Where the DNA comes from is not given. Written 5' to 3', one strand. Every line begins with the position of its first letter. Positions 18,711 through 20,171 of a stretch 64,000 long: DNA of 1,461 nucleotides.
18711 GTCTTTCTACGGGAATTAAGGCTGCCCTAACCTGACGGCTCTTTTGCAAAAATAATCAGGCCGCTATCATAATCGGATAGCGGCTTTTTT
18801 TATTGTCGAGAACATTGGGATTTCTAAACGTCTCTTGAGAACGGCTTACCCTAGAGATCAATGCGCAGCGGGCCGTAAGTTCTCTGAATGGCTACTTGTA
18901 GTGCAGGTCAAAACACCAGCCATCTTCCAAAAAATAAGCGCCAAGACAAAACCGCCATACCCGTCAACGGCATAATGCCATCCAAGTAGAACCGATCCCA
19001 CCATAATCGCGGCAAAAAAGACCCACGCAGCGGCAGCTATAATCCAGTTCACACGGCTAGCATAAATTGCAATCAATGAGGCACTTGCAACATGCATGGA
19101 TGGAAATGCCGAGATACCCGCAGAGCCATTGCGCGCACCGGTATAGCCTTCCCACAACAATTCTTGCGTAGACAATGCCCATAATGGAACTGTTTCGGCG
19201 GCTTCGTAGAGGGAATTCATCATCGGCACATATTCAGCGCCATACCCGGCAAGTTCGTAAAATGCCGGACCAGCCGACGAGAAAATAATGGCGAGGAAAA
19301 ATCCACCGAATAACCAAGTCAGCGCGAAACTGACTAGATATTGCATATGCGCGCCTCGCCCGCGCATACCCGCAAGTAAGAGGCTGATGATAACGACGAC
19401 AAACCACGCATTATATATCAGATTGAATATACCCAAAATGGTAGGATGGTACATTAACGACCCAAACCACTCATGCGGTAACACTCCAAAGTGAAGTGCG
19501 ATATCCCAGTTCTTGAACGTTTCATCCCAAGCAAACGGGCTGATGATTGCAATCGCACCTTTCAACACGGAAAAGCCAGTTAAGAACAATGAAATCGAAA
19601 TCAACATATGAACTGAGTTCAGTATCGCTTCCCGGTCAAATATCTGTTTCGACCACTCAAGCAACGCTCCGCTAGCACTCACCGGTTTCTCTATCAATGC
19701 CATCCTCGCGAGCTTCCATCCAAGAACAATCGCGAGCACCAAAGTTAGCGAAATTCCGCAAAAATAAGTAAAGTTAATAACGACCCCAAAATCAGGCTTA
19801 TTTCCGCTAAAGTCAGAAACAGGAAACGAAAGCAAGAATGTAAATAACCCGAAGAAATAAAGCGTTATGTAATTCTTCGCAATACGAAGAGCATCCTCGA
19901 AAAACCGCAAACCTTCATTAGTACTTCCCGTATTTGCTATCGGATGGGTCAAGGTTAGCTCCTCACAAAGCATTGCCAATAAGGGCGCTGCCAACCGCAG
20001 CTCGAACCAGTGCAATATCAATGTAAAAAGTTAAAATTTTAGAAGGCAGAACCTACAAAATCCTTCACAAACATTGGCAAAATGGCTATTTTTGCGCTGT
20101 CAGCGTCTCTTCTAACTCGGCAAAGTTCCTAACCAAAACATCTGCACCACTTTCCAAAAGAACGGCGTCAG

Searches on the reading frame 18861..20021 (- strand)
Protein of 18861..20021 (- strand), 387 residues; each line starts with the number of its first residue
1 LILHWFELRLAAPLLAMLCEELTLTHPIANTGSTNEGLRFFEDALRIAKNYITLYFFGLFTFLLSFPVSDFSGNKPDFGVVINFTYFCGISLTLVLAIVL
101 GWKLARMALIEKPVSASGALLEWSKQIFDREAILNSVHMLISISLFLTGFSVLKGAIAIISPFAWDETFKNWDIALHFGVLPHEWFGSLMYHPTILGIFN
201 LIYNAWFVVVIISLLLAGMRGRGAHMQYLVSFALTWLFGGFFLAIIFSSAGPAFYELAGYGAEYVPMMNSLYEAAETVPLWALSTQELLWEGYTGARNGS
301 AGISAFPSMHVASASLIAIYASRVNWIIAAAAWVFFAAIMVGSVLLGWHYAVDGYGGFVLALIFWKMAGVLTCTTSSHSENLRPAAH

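Call 4: search_protein_families(library=pfam, proteins=[window:18861-20021:-], max_evalue=0.1)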
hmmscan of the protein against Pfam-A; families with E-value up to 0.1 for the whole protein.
window:18861-20021:- (387 aa): 2 families
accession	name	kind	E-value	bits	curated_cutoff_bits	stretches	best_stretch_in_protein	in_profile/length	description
PF14378.12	PAP2_3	-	3.9e-22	79.4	27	1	171-365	5-188/190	PAP2 superfamily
PF01569.27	PAP2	-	0.0017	18.6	27.2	1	226-366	3-119/130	PAP2 superfamily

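Call 48: find_homologous_proteins(query=window:18861-20021:-, max_evalue=1e-20)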
Query window:18861-20021:- (387 aa): 1023 proteins with E <= 1e-20 among 8000 candidates; the best 120 are listed.
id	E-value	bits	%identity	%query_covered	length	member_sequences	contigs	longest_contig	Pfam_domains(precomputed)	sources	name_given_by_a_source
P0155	6.6e-244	827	99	98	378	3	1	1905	PF14378.13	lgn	-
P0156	1.7e-182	625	75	96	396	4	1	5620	PF01569.28,PF14378.13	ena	-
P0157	1.0e-145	504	63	90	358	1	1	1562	PF01569.28,PF14378.13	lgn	-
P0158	8.8e-129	448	60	86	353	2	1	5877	PF14378.13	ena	-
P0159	5.2e-126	439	57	90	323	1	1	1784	PF01569.28,PF14378.13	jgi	-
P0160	2.1e-123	430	58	84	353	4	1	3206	PF14378.13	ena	-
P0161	3.9e-103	364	50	88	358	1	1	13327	PF14378.13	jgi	-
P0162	7.1e-103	363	52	85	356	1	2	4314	PF14378.13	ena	-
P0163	2.6e-102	361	52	84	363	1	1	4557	PF14378.13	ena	-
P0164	1.6e-93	332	50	85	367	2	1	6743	PF01569.28,PF14378.13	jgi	-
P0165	4.4e-88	314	46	87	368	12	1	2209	PF01569.28,PF14378.13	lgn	-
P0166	3.6e-87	311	47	83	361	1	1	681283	PF01569.28,PF14378.13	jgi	jgi:hypothetical protein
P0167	6.4e-87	310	46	87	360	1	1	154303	PF01569.28,PF14378.13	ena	-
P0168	1.3e-85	306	43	90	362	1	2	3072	PF01569.28,PF14378.13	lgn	-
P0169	6.7e-84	300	45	82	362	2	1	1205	PF01569.28,PF14378.13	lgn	-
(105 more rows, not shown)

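Call 49: find_encoding_contigs(protein=P0156, flank=6000, max_places=3)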
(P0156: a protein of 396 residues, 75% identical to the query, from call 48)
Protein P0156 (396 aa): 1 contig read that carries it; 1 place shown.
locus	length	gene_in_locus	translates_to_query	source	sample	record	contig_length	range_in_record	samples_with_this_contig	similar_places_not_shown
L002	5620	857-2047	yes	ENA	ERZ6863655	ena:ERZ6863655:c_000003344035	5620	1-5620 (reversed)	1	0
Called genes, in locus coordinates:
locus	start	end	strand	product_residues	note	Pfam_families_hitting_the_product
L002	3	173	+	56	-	?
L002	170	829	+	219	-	PF00702:Hydrolase, PF12710:HAD, PF13419:HAD_2, PF13242:Hydrolase_like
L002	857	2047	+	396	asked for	PF14378:PAP2_3, PF01569:PAP2 (weak)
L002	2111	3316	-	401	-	-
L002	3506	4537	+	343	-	PF00512:HisKA, PF02518:HATPase_c, PF12833:HTH_18, PF00165:HTH_AraC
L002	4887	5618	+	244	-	?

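Call 50: find_encoding_contigs(protein=P0158, flank=6000, max_places=3)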
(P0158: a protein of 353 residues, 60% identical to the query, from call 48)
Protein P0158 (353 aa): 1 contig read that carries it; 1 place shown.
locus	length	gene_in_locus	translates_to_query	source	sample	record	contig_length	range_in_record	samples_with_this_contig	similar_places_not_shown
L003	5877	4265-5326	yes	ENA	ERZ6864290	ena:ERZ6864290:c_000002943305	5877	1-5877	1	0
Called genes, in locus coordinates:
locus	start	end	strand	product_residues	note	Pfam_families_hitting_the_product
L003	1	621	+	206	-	?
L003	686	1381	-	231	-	PF05148:Methyltransf_8 (weak), PF13489:Methyltransf_23, PF08241:Methyltransf_11, PF13649:Methyltransf_25, PF08242:Methyltransf_12 (weak), PF13847:Methyltransf_31 (faint)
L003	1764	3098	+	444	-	PF02397:Bac_transf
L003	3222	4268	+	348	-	PF01757:Acyl_transf_3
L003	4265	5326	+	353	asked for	PF14378:PAP2_3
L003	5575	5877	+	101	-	?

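Call 51: find_encoding_contigs(protein=P0161, flank=8000, max_places=3)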
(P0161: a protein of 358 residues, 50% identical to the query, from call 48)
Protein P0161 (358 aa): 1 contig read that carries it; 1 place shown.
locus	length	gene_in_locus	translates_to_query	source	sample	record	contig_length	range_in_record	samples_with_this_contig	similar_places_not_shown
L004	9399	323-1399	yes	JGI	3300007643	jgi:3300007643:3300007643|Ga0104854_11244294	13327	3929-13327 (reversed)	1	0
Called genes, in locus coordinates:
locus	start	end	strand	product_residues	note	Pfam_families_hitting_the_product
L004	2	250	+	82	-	?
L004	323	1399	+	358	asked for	PF14378:PAP2_3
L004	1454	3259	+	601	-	PF00009:GTP_EFTU, PF00071:Ras (weak), PF03144:GTP_EFTU_D2, PF00679:EFG_C, PF06421:LepA_C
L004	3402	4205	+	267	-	PF01553:Acyltransferase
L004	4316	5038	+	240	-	PF01810:LysE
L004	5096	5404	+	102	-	PF03992:ABM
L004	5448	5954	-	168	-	PF06319:MmcB-like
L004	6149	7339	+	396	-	PF03734:YkuD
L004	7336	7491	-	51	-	-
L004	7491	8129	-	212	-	PF12525:DUF3726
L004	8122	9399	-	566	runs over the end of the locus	-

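Call 54: find_encoding_contigs(protein=P0160, flank=6000, max_places=2)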
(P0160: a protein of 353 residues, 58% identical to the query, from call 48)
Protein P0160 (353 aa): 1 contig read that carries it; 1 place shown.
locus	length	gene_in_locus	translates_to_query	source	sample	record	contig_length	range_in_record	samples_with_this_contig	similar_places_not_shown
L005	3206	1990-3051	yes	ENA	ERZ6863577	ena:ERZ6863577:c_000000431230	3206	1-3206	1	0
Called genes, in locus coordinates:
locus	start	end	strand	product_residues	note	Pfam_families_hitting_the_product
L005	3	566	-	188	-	?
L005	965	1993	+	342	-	PF01757:Acyl_transf_3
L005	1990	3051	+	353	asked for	PF14378:PAP2_3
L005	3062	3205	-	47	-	?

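Call 55: find_encoding_contigs(protein=P0157, flank=6000, max_places=2)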
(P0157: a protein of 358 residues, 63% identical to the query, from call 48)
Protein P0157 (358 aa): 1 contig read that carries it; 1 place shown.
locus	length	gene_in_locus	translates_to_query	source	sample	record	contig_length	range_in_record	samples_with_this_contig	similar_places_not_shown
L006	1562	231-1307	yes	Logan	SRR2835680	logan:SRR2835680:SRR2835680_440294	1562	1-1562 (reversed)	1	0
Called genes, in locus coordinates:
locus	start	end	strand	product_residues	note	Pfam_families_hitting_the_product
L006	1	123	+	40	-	?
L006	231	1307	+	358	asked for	PF14378:PAP2_3, PF01569:PAP2 (weak)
